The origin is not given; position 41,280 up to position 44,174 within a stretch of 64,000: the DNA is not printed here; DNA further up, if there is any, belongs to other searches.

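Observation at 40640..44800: Candidate novel amidoligase module: 864-aa protein with unknown 540-aa N-domain fused to a RimK-like ATP-grasp, adjacent to a DapF-family epimerase and a GC-shifted orphan gene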

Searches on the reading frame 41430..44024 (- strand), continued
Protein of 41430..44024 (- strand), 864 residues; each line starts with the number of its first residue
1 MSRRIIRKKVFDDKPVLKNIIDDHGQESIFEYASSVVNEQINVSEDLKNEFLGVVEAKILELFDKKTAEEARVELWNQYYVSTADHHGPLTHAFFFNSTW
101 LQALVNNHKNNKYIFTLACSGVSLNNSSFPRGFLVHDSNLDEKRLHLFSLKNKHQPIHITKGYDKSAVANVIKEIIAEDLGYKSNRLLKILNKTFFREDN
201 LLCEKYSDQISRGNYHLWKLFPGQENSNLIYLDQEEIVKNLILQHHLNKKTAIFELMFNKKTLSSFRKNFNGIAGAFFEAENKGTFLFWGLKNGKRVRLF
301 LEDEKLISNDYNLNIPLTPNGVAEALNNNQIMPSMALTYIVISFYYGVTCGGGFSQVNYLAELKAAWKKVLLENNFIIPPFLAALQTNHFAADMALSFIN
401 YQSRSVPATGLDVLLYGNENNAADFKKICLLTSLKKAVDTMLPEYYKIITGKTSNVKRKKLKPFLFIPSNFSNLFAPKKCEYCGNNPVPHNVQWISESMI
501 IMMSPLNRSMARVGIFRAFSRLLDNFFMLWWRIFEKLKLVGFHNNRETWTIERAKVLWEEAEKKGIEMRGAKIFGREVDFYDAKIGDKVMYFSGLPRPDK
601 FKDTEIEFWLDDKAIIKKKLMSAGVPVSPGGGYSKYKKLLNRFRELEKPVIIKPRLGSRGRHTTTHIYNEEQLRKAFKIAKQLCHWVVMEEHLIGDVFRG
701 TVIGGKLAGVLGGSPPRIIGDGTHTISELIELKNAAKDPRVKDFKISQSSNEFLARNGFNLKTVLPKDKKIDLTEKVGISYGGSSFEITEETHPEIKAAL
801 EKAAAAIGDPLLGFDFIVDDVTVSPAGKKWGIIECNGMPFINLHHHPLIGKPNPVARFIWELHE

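Call 80: search_protein_families(library=ncbifam, proteins=[L092:126-1475:+, L092:1493-2773:+], max_evalue=0.00001)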
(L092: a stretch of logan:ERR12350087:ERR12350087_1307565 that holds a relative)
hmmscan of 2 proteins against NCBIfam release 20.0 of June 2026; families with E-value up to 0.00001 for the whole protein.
L092:126-1475:+ (449 aa): 4 families
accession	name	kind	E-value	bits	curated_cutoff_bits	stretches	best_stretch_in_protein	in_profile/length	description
TIGR01436.1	glu_cys_lig_pln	equivalog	9.4e-77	258.3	463.15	1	4-442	1-440/446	glutamate--cysteine ligase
TIGR03444.1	EgtA_Cys_ligase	equivalog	2e-20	73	370.8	1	82-368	61-345/390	ergothioneine biosynthesis glutamate--cysteine ligase EgtA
TIGR02050.1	gshA_cyan_rel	subfamily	6.9e-08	32.2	176.4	1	79-227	32-175/287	YbdK family carboxylate-amine ligase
NF010039.0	PRK13515.1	equivalog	8.2e-06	24.7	371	0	82-228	45-186/378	carboxylate-amine ligase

L092:1493-2773:+ (426 aa): 21 families
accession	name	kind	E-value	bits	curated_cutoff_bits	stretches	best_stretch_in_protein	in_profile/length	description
NF002563.0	PRK02186.1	subfamily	8.2e-37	126.9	625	1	52-415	50-395/890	argininosuccinate lyase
NF005543.0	PRK07206.1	subfamily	5e-17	61.7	302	1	26-397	19-393/416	hypothetical protein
NF053745.1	AAntcapLigBacD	equivalog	2.4e-15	55.9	850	1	50-317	73-350/471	alanine--anticapsin ligase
NF002378.0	PRK01372.1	subfamily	1.4e-14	53.5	243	1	110-271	95-247/305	D-alanine--D-alanine ligase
NF009405.0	PRK12767.1-4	equivalog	2.6e-13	49.7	390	1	111-298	108-269/320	carbamoyl phosphate synthase-like protein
NF009404.0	PRK12767.1-3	equivalog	7e-12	44.9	316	1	108-306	104-295/344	carbamoyl phosphate synthase-like protein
TIGR01369.1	CPSaseII_lrg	equivalog_domain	2.4e-11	42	1027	1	98-330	652-874/1052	carbamoyl-phosphate synthase (glutamine-hydrolyzing) large subunit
NF003671.0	PRK05294.1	equivalog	8.8e-11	40.1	599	1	99-332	650-873/1058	carbamoyl-phosphate synthase large subunit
TIGR01205.1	D_ala_D_alaTIGR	subfamily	2.4e-10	39.9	245.65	1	108-271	99-263/318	D-alanine--D-alanine ligase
TIGR00768.1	rimK_fam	subfamily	1.1e-09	38.1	143.4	1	94-187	65-159/276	RimK family alpha-L-glutamate ligase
TIGR02144.1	LysX_arch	equivalog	2.9e-09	36.4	275.6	1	90-215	61-180/281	lysine biosynthesis protein LysX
NF041595.1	dap_A_syn_DdaF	equivalog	4e-09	35.7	840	1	60-303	59-299/424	dapdiamide A synthase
NF009402.0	PRK12767.1-1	equivalog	7.6e-09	34.8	218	1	107-196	107-194/329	carbamoyl phosphate synthase-like protein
NF000091.3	D_ala_D_ser_VanG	exception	1.1e-08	34.3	495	1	100-269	120-287/344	D-alanine--D-serine ligase VanG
NF009406.0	PRK12767.1-5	equivalog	1.9e-08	33.8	271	1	99-227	97-210/327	carbamoyl phosphate synthase-like protein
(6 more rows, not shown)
